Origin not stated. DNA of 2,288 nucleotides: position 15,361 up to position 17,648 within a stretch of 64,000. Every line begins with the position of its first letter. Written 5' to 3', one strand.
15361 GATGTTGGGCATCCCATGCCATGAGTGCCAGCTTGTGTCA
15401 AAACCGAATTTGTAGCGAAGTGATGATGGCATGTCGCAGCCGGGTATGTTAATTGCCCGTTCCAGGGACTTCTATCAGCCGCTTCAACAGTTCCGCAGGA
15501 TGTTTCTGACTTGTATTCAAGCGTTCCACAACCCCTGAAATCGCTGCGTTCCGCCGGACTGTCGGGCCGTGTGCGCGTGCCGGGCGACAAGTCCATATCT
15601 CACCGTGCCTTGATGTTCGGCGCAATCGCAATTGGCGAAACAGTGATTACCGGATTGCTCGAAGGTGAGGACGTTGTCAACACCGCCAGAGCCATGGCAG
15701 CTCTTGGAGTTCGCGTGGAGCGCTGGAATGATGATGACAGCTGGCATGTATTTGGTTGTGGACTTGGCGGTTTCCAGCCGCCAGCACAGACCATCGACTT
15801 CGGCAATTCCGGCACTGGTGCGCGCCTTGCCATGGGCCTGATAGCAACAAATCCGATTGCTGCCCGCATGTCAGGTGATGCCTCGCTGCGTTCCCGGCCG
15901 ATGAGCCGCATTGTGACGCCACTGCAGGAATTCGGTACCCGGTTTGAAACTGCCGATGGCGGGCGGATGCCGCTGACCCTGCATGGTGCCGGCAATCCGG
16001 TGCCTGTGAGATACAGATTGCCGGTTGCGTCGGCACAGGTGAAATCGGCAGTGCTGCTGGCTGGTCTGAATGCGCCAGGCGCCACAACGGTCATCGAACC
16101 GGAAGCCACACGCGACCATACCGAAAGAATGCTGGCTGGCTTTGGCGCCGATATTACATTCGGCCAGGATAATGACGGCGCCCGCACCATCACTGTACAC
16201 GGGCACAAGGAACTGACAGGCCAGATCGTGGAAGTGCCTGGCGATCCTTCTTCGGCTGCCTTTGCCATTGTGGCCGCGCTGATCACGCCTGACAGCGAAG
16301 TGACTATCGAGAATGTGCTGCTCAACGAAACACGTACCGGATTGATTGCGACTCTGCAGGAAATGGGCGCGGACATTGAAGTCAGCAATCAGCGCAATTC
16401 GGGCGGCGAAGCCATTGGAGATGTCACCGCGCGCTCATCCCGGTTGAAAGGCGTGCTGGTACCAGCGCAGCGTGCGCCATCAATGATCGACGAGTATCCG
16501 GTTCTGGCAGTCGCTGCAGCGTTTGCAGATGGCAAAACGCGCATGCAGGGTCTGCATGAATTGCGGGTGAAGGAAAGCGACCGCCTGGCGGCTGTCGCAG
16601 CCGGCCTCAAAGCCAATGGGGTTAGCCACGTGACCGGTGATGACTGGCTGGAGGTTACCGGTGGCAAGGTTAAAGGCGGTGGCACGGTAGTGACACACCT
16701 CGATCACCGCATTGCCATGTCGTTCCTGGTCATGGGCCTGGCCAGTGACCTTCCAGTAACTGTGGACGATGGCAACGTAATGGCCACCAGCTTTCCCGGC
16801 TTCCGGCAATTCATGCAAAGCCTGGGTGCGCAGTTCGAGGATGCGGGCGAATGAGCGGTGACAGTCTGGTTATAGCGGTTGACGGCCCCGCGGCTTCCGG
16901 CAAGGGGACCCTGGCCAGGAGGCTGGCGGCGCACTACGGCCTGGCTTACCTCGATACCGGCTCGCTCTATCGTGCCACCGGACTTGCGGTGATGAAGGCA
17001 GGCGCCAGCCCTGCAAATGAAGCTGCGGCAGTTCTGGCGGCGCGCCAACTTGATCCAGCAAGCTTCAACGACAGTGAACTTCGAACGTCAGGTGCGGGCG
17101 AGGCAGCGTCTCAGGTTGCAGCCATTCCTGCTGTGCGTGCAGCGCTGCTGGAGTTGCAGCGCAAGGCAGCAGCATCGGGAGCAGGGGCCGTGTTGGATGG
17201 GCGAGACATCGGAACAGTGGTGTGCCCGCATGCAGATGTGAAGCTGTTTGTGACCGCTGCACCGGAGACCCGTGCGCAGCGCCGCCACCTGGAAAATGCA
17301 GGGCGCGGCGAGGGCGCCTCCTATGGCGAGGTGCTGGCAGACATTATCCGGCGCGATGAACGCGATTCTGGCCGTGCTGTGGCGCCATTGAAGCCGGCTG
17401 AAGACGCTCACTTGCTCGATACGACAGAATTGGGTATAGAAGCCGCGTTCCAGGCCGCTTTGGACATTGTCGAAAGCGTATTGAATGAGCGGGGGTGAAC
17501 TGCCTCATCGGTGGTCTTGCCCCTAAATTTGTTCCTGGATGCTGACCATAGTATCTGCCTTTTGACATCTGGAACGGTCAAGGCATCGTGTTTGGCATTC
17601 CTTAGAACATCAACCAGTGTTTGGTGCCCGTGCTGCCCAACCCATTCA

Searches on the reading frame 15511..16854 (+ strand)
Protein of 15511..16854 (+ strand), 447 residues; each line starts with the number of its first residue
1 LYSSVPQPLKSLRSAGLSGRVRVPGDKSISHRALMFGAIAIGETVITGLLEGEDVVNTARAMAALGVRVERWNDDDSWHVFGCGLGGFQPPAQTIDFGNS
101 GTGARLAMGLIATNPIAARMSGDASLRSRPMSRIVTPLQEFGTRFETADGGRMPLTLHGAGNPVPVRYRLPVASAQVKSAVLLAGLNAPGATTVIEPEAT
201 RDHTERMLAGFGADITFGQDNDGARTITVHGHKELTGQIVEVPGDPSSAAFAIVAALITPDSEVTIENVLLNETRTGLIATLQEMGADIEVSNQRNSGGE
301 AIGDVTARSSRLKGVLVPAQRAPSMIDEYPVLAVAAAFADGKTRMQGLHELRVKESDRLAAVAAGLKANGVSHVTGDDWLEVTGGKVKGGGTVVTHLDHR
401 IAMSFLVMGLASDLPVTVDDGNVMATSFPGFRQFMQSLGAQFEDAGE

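Call 10: search_protein_families(library=pfam, proteins=[window:15511-16854:+], max_evalue=0.01)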
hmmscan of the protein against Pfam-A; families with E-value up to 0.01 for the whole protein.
window:15511-16854:+ (447 aa): 1 family
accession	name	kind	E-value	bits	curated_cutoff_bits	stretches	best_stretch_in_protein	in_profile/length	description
PF00275.25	EPSP_synthase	-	8.8e-101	338.1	22.8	1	16-433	6-415/417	EPSP synthase (3-phosphoshikimate 1-carboxyvinyltransferase)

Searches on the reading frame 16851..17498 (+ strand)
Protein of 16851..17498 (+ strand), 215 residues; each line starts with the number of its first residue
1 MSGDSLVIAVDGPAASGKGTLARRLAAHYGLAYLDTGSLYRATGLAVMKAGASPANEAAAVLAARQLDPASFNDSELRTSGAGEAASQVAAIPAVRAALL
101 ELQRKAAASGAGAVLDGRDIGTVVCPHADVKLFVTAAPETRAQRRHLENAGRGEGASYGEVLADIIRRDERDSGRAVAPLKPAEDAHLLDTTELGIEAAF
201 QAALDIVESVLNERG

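Call 10: search_protein_families(library=pfam, proteins=[window:16851-17498:+], max_evalue=0.01)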
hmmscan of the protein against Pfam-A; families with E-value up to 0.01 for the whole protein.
window:16851-17498:+ (215 aa): 6 families
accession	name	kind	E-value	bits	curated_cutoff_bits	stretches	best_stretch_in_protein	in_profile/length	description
PF02224.24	Cytidylate_kin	-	4.1e-57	193.7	26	1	8-207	1-209/211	Cytidylate kinase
PF13207.12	AAA_17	-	3e-06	28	27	1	12-43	2-33/136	AAA domain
PF13189.12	Cytidylate_kin2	-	7.8e-05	23.4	28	1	7-151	1-133/176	Cytidylate kinase-like family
PF00406.28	ADK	-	0.00012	22.7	26.8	1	12-51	3-42/151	Adenylate kinase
PF13238.12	AAA_18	-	0.00039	21.3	29.4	1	8-146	1-109/128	AAA domain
PF13671.12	AAA_33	-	0.0012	19.6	27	1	7-146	1-101/143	AAA domain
